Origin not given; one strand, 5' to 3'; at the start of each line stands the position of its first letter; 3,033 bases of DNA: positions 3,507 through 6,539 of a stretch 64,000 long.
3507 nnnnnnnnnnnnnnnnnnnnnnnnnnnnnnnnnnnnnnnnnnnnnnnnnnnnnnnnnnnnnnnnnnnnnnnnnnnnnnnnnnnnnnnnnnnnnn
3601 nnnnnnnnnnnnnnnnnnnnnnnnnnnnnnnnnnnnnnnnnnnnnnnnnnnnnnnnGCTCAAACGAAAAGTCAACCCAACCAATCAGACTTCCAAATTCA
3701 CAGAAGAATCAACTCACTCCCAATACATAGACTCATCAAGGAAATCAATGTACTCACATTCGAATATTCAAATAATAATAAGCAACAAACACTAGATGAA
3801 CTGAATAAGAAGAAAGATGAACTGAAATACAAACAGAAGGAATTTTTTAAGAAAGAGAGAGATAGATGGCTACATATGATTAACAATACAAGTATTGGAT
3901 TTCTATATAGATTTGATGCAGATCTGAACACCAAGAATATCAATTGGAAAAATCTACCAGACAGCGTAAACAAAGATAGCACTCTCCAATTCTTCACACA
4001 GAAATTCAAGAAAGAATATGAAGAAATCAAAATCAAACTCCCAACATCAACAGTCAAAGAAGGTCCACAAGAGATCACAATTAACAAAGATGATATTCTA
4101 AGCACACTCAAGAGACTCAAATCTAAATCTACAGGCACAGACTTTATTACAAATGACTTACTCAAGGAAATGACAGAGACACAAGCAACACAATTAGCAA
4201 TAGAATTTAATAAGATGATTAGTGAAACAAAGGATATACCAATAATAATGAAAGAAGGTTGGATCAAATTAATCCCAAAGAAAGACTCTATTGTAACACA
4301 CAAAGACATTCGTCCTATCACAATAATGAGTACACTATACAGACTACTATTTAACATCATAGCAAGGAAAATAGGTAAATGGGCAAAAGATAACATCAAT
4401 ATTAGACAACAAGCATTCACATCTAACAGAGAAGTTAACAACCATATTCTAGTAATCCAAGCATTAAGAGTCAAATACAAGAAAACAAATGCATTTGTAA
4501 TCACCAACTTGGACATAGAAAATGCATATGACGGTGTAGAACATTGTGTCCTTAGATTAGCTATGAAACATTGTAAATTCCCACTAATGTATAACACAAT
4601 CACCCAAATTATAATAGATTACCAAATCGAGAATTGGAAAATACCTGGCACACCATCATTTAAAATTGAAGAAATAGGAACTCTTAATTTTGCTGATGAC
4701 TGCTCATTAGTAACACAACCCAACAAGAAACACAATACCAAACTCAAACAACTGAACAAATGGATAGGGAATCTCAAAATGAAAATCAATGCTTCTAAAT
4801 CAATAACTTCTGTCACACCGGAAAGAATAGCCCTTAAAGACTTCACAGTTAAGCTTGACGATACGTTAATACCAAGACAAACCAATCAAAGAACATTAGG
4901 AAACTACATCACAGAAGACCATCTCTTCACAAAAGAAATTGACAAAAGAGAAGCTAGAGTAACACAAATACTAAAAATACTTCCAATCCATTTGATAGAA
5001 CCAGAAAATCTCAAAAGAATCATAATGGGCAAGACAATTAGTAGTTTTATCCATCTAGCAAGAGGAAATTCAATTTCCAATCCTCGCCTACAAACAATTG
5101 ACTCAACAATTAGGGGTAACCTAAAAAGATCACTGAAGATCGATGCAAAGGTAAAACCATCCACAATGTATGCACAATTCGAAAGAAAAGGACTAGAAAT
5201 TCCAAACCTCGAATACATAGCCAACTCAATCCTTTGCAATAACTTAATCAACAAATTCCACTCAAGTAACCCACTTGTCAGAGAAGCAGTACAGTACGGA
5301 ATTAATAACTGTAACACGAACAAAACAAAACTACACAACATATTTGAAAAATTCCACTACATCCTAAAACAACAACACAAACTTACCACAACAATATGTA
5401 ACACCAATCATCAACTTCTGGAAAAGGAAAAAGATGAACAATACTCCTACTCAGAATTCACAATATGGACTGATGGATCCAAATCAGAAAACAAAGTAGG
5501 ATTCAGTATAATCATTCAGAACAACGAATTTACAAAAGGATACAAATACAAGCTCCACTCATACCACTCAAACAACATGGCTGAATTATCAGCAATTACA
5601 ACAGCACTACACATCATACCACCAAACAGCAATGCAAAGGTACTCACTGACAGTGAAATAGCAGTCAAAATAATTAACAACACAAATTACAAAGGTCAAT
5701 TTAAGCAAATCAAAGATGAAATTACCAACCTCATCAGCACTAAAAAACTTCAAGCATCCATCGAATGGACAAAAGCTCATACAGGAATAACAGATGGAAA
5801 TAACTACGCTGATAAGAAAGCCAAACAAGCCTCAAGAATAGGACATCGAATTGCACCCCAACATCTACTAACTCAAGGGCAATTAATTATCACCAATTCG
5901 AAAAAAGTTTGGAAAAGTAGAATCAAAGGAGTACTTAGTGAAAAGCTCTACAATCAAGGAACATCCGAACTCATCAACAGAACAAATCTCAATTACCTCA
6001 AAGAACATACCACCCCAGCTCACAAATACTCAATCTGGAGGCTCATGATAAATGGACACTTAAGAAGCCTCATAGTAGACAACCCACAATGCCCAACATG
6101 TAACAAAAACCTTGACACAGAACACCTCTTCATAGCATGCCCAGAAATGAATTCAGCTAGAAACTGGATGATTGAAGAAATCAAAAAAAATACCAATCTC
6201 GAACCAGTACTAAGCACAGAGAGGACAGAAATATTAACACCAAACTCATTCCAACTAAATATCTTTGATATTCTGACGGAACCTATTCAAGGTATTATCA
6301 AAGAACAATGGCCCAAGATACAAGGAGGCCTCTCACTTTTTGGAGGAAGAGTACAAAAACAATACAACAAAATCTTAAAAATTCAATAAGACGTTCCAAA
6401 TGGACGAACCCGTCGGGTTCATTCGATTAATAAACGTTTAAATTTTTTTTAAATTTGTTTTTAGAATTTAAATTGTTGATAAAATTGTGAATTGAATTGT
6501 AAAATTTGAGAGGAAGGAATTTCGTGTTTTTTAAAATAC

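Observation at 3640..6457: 5'-truncated RT/RNase H retroelement inserted 15 bp upstream of the ALG2 start codon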

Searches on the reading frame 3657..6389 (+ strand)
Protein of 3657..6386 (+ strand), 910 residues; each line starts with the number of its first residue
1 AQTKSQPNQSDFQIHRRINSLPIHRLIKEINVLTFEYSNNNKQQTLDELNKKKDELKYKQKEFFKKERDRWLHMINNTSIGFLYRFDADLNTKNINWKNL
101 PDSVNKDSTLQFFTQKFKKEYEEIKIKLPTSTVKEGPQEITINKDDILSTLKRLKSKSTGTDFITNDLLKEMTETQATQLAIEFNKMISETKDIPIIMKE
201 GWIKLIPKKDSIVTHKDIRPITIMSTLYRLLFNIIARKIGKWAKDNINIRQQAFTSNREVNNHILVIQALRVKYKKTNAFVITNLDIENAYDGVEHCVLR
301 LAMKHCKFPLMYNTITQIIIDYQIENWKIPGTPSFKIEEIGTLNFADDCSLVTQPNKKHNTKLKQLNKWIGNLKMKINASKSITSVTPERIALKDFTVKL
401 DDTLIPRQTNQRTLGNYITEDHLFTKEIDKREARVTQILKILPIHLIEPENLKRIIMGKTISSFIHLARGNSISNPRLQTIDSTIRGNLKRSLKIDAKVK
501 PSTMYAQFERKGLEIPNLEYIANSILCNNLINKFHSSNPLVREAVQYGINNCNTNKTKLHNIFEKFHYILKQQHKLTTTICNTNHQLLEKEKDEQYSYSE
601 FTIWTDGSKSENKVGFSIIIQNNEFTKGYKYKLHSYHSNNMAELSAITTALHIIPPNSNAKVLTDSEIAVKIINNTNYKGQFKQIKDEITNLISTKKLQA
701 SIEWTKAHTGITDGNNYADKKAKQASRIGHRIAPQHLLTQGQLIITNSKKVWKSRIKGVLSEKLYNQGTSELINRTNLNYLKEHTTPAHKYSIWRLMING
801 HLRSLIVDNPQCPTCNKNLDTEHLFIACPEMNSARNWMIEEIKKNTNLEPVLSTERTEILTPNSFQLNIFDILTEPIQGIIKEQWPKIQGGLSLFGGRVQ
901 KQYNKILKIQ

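Call 8: search_protein_families(library=pfam, proteins=[window:3876-6389:+], max_evalue=0.01)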
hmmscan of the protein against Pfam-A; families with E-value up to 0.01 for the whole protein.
window:3876-6389:+ (837 aa): 3 families
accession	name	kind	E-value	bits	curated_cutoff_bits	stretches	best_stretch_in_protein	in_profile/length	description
PF00075.30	RNase_H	-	4e-17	63.2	25.8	1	527-653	3-140/141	RNase H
PF00078.32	RVT_1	-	1.6e-14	54.6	29.6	2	133-253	1-107/205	Reverse transcriptase (RNA-dependent DNA polymerase)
PF13456.12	RVT_3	-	0.00091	19.6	21.6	1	533-650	3-121/123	Reverse transcriptase-like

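Call 15: find_homologous_proteins(query=window:3657-6386:+, max_evalue=0.00001)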
Query window:3657-6386:+ (910 aa): 10 proteins with E <= 0.00001 among 8000 candidates.
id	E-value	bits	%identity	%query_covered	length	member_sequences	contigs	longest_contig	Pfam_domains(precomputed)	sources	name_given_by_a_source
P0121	0.0e+0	1984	95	100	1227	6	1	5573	PF00078.33,PF00075.31,PF03372.30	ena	-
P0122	3.0e-196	672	60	59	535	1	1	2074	PF00075.31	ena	-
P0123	5.6e-160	552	38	94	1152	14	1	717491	PF00078.33,PF00075.31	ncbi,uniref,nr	ncbi:hypothetical protein FDP41_003890 [Naegleria fowleri]|uniref:Reverse transcriptase domain-conta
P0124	1.1e-154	535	37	92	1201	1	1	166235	PF00078.33,PF14529.13,PF00075.31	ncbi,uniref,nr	ncbi:hypothetical protein C9374_012017 [Naegleria lovaniensis]|uniref:Reverse transcriptase domain-c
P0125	1.7e-111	392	33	82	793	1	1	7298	PF00078.33,PF00075.31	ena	-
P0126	4.1e-60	222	45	29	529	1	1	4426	PF00078.33,PF14529.13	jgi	-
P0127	7.3e-56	208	40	31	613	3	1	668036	PF00078.33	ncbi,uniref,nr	ncbi:hypothetical protein FDP41_003640 [Naegleria fowleri]|uniref:Reverse transcriptase domain-conta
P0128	6.7e-9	53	26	20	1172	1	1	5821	PF00078.33,PF03372.30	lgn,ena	-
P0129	3.8e-8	50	24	28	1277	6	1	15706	PF13456.13,PF00078.33,PF14529.13,PF00075.31,PF03372.30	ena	-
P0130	4.8e-6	43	26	20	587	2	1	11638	PF00078.33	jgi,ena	-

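Call 16: find_encoding_contigs(protein=P0121, flank=6000)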
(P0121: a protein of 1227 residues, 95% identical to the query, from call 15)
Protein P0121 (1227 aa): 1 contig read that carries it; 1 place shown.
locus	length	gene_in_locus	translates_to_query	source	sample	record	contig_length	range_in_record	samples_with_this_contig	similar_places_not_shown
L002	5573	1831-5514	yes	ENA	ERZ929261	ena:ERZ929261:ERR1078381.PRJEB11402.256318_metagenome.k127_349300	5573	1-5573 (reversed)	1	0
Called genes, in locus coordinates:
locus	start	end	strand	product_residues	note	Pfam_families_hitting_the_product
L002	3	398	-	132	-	?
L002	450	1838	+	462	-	-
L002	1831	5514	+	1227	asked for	PF03372:Exo_endo_phos (weak), PF00078:RVT_1, PF00075:RNase_H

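Call 29: search_protein_families(library=pfam, proteins=[P0121, L002:450-1835:+], max_evalue=0.1)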
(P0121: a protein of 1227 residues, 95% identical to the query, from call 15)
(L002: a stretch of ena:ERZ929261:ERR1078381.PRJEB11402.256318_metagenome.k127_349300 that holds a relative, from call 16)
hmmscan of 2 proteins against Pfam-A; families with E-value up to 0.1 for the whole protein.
P0121 (1227 aa): 4 families
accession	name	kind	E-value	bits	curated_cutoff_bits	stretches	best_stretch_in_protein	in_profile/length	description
PF00078.32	RVT_1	-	5e-26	92.1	29.6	1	482-703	1-192/205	Reverse transcriptase (RNA-dependent DNA polymerase)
PF00075.30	RNase_H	-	1.3e-17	64.8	25.8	1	917-1043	3-140/141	RNase H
PF03372.29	Exo_endo_phos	-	1.9e-05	25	24.5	1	27-221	23-215/225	Endonuclease/Exonuclease/phosphatase family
PF13456.12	RVT_3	-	0.0014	19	21.6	1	923-1040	3-121/123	Reverse transcriptase-like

L002:450-1835:+ (462 aa): 4 families
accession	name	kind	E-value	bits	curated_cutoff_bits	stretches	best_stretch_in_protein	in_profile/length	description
PF25055.1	DUF7792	-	8.8e-05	23.1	27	1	407-448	9-50/120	Domain of unknown function (DUF7792)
PF00261.25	Tropomyosin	-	0.0047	16.8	38.6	1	4-116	34-144/242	Tropomyosin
PF24889.1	CCTL2_WNK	-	0.032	14.5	27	0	14-46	42-74/75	WNK CCTL2 domain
PF05377.16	FlaC_arch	-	0.045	14.6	27.8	1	405-444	2-41/55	Flagella accessory protein C (FlaC)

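Call 30: search_solved_structures(query=P0121, max_evalue=0.01)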
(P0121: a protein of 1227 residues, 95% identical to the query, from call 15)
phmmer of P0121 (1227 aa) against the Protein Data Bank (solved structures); distinct sequences matched with E-value up to 0.01: 5.
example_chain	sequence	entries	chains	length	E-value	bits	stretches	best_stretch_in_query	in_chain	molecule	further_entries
9nl2_A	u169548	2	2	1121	3.8e-13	51.3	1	415-855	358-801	R2 retrotransposon protein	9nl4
8gh6_A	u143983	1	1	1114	6.8e-13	50.4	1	460-838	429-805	Reverse transcriptase-like protein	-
9nl3_A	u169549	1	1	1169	3e-12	48.3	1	430-848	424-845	R2 retrotransposon protein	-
9dou_A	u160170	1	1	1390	4.7e-12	47.7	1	430-848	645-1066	R2Tg retrotransposon ORF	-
8ibw_C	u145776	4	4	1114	1.1e-11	46.4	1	460-838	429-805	Reverse transcriptase-like protein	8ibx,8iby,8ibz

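Call 49: find_encoding_contigs(protein=window:3876-6389:+, flank=6000, max_places=10)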
Protein window:3876-6389:+ (837 aa): no gene with exactly this product is on record in the collection.

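Call 50: find_encoding_contigs(protein=P0123, flank=3500, max_places=6)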
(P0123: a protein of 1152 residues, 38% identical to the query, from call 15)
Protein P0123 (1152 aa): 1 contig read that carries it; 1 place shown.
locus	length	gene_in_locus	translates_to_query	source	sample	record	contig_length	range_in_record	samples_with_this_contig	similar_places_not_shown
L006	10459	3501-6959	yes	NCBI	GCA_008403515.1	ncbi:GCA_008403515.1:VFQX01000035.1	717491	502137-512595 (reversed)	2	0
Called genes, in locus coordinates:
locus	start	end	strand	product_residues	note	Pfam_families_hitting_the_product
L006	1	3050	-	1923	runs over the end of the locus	-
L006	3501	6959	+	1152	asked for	PF00078:RVT_1, PF00075:RNase_H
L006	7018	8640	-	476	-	PF00067:p450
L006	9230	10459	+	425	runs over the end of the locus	PF00617:RasGEF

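Call 56: find_encoding_contigs(protein=P0124, flank=3500, max_places=6)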
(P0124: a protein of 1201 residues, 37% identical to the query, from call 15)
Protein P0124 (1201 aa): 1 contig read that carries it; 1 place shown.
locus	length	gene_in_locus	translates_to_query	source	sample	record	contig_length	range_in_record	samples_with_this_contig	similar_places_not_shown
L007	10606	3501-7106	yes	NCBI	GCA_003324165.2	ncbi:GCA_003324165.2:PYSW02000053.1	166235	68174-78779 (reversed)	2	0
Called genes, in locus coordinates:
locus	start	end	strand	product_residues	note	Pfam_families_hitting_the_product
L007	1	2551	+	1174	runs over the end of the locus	PF00211:Guanylate_cyc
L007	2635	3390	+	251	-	-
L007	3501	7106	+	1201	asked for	PF14529:Exo_endo_phos_2 (weak), PF00078:RVT_1, PF00075:RNase_H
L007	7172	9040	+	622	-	PF09731:Mitofilin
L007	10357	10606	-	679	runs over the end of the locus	PF03129:HGTP_anticodon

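Call 57: find_related_loci(query=P0121, collection=metagenome_contigs, flank=3000)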
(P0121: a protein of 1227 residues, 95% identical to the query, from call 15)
Query P0121 (1227 aa) in metagenome_contigs; peptide patterns used: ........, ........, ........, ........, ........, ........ (x = any residue, [..] = any of these).
45 stretches matched a pattern, but none encodes a relative of the query by tblastn (E <= 1e-3).

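Call 80: search_protein_representatives(protein=window:3657-6386:+)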
Query: 910 residues. Proteins with E-value up to 0.001 (for the whole library): 3842; up to 1e-10: 132; up to 1e-30: 14. The best 150 are listed.
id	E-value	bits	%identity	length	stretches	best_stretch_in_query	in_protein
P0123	1.8e-160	552.3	41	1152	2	308-903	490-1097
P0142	3.8e-118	412.3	35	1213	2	308-903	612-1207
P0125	5.3e-112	392.0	37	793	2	308-863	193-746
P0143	2.2e-96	340.3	34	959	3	27-315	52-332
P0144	2.3e-72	260.9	75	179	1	554-724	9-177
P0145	3.5e-66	240.4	34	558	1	381-844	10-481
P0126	1.3e-60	222.0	44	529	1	28-311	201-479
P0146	4.1e-48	180.6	59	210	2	204-314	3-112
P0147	4.3e-48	180.6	60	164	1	766-909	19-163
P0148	7.2e-43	163.3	26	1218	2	309-844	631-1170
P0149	5.6e-38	147.1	30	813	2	508-899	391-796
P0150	1.2e-35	139.3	32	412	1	515-904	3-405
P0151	2.6e-33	131.6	38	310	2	308-556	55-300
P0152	1.1e-31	126.3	32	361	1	397-753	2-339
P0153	5.1e-30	120.7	31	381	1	536-904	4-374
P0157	2.3e-27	112.0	29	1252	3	601-852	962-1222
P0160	1.0e-20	90.0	32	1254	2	597-859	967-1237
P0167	2.6e-18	82.0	31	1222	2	599-830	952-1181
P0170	8.5e-18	80.3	28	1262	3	126-304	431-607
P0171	1.2e-17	79.8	30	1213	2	601-852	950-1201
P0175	9.3e-17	76.9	27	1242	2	589-836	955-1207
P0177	2.1e-16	75.7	27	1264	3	59-297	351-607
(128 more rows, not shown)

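Call 81: list_cluster_members(proteins=[P0142, P0143, P0148, P0157, P0160, P0167, P0170, P0171, P0175, P0177])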
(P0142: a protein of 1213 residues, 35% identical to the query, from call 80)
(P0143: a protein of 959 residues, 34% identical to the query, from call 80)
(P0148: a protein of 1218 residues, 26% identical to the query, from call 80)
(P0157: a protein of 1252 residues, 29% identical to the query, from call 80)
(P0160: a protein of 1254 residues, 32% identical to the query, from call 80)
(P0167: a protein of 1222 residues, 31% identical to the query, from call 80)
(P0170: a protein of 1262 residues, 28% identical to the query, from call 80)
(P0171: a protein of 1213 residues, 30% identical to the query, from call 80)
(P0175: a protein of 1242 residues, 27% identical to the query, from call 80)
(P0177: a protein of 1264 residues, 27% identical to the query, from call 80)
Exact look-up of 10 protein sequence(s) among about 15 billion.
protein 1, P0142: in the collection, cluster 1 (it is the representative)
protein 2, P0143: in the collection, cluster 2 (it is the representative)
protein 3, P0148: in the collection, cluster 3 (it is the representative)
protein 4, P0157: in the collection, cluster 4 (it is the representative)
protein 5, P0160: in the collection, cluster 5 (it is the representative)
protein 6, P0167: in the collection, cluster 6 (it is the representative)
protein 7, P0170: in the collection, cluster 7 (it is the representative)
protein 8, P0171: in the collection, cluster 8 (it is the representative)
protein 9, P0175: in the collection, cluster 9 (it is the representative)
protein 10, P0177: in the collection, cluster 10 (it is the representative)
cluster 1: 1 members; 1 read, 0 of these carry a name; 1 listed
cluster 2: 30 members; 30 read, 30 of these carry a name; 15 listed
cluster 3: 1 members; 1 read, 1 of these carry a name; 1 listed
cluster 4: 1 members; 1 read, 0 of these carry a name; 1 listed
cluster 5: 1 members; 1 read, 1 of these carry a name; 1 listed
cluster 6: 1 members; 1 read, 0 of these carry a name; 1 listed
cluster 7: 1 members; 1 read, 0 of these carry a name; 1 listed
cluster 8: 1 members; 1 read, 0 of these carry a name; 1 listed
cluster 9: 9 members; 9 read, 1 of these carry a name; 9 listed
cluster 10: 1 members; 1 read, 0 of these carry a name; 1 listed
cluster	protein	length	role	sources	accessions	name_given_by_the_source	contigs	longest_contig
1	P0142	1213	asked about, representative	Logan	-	-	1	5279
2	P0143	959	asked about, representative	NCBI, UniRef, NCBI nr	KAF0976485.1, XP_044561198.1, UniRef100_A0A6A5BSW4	hypothetical protein FDP41_004384 [Naegleria fowleri] | Reverse transcriptase domain-containing protein n=1 Tax=Naegleria fowleri TaxID=5763 ... | uncharacterized protein FDP41_004384 [Naegleria fowleri]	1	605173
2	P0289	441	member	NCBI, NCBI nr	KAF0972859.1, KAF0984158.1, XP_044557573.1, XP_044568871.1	hypothetical protein FDP41_007335 [Naegleria fowleri] | uncharacterized protein FDP41_009108 [Naegleria fowleri]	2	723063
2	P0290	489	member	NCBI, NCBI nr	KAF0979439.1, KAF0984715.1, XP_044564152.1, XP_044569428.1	hypothetical protein FDP41_000614 [Naegleria fowleri] | uncharacterized protein FDP41_001782 [Naegleria fowleri]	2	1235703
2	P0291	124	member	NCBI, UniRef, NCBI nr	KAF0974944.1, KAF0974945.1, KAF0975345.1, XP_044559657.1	hypothetical protein FDP41_005339 [Naegleria fowleri] | RNase H type-1 domain-containing protein n=1 Tax=Naegleria fowleri TaxID=5763 ... | uncharacterized protein FDP41_006049 [Naegleria fowleri]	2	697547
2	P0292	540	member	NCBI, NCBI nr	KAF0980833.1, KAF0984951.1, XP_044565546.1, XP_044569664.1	hypothetical protein FDP41_000850 [Naegleria fowleri] | uncharacterized protein FDP41_013316 [Naegleria fowleri]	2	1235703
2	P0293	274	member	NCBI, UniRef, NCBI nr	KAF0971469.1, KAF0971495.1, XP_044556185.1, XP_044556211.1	hypothetical protein FDP41_010227 [Naegleria fowleri] | Reverse transcriptase domain-containing protein n=1 Tax=Naegleria fowleri TaxID=5763 ... | uncharacterized protein FDP41_010242 [Naegleria fowleri]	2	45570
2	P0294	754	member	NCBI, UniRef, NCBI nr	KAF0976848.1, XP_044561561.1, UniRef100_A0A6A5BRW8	hypothetical protein FDP41_004143 [Naegleria fowleri] | Reverse transcriptase domain-containing protein n=1 Tax=Naegleria fowleri TaxID=5763 ... | uncharacterized protein FDP41_004143 [Naegleria fowleri]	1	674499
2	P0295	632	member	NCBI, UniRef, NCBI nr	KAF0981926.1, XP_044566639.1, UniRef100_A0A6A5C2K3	hypothetical protein FDP41_011787 [Naegleria fowleri] | Reverse transcriptase domain-containing protein n=2 Tax=Naegleria fowleri TaxID=5763 ... | uncharacterized protein FDP41_011787 [Naegleria fowleri]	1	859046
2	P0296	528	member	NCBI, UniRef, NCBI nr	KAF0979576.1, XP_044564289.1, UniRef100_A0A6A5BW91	hypothetical protein FDP41_001244 [Naegleria fowleri] | ribonuclease H n=2 Tax=Naegleria fowleri TaxID=5763 RepID=A0A6A5BW91_NAEFO | uncharacterized protein FDP41_001244 [Naegleria fowleri]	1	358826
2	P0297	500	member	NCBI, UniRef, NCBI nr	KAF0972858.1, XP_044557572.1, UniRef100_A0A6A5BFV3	hypothetical protein FDP41_009107 [Naegleria fowleri] | Reverse transcriptase domain-containing protein n=1 Tax=Naegleria fowleri TaxID=5763 ... | uncharacterized protein FDP41_009107 [Naegleria fowleri]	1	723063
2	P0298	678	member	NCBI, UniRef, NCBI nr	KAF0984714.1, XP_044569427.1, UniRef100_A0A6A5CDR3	hypothetical protein FDP41_000613 [Naegleria fowleri] | Reverse transcriptase domain-containing protein n=1 Tax=Naegleria fowleri TaxID=5763 ... | uncharacterized protein FDP41_000613 [Naegleria fowleri]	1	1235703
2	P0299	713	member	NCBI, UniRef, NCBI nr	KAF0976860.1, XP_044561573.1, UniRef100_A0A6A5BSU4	hypothetical protein FDP41_004155 [Naegleria fowleri] | ribonuclease H n=1 Tax=Naegleria fowleri TaxID=5763 RepID=A0A6A5BSU4_NAEFO | uncharacterized protein FDP41_004155 [Naegleria fowleri]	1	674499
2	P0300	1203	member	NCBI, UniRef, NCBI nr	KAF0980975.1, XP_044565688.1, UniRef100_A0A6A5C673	hypothetical protein FDP41_012763 [Naegleria fowleri] | Reverse transcriptase domain-containing protein n=7 Tax=Naegleria fowleri TaxID=5763 ... | uncharacterized protein FDP41_012763 [Naegleria fowleri]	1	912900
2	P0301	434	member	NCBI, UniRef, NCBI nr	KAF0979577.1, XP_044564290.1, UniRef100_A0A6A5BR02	hypothetical protein FDP41_001245 [Naegleria fowleri] | Endonuclease/exonuclease/phosphatase domain-containing protein n=1 Tax=Naegleria fowleri ... | uncharacterized protein FDP41_001245 [Naegleria fowleri]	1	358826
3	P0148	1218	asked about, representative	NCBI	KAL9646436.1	hypothetical protein ABK040_006433 [Willaertia magna]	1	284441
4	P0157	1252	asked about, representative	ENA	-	-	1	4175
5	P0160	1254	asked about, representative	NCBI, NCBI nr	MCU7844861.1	MAG: endonuclease/exonuclease/phosphatase family protein [Candidatus Thiodiazotropha sp. ... | endonuclease/exonuclease/phosphatase family protein [Candidatus Thiodiazotropha sp. (ex ...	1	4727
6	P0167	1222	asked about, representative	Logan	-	-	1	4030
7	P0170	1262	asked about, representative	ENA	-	-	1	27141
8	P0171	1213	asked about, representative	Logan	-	-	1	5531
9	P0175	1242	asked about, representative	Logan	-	-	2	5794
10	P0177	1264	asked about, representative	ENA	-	-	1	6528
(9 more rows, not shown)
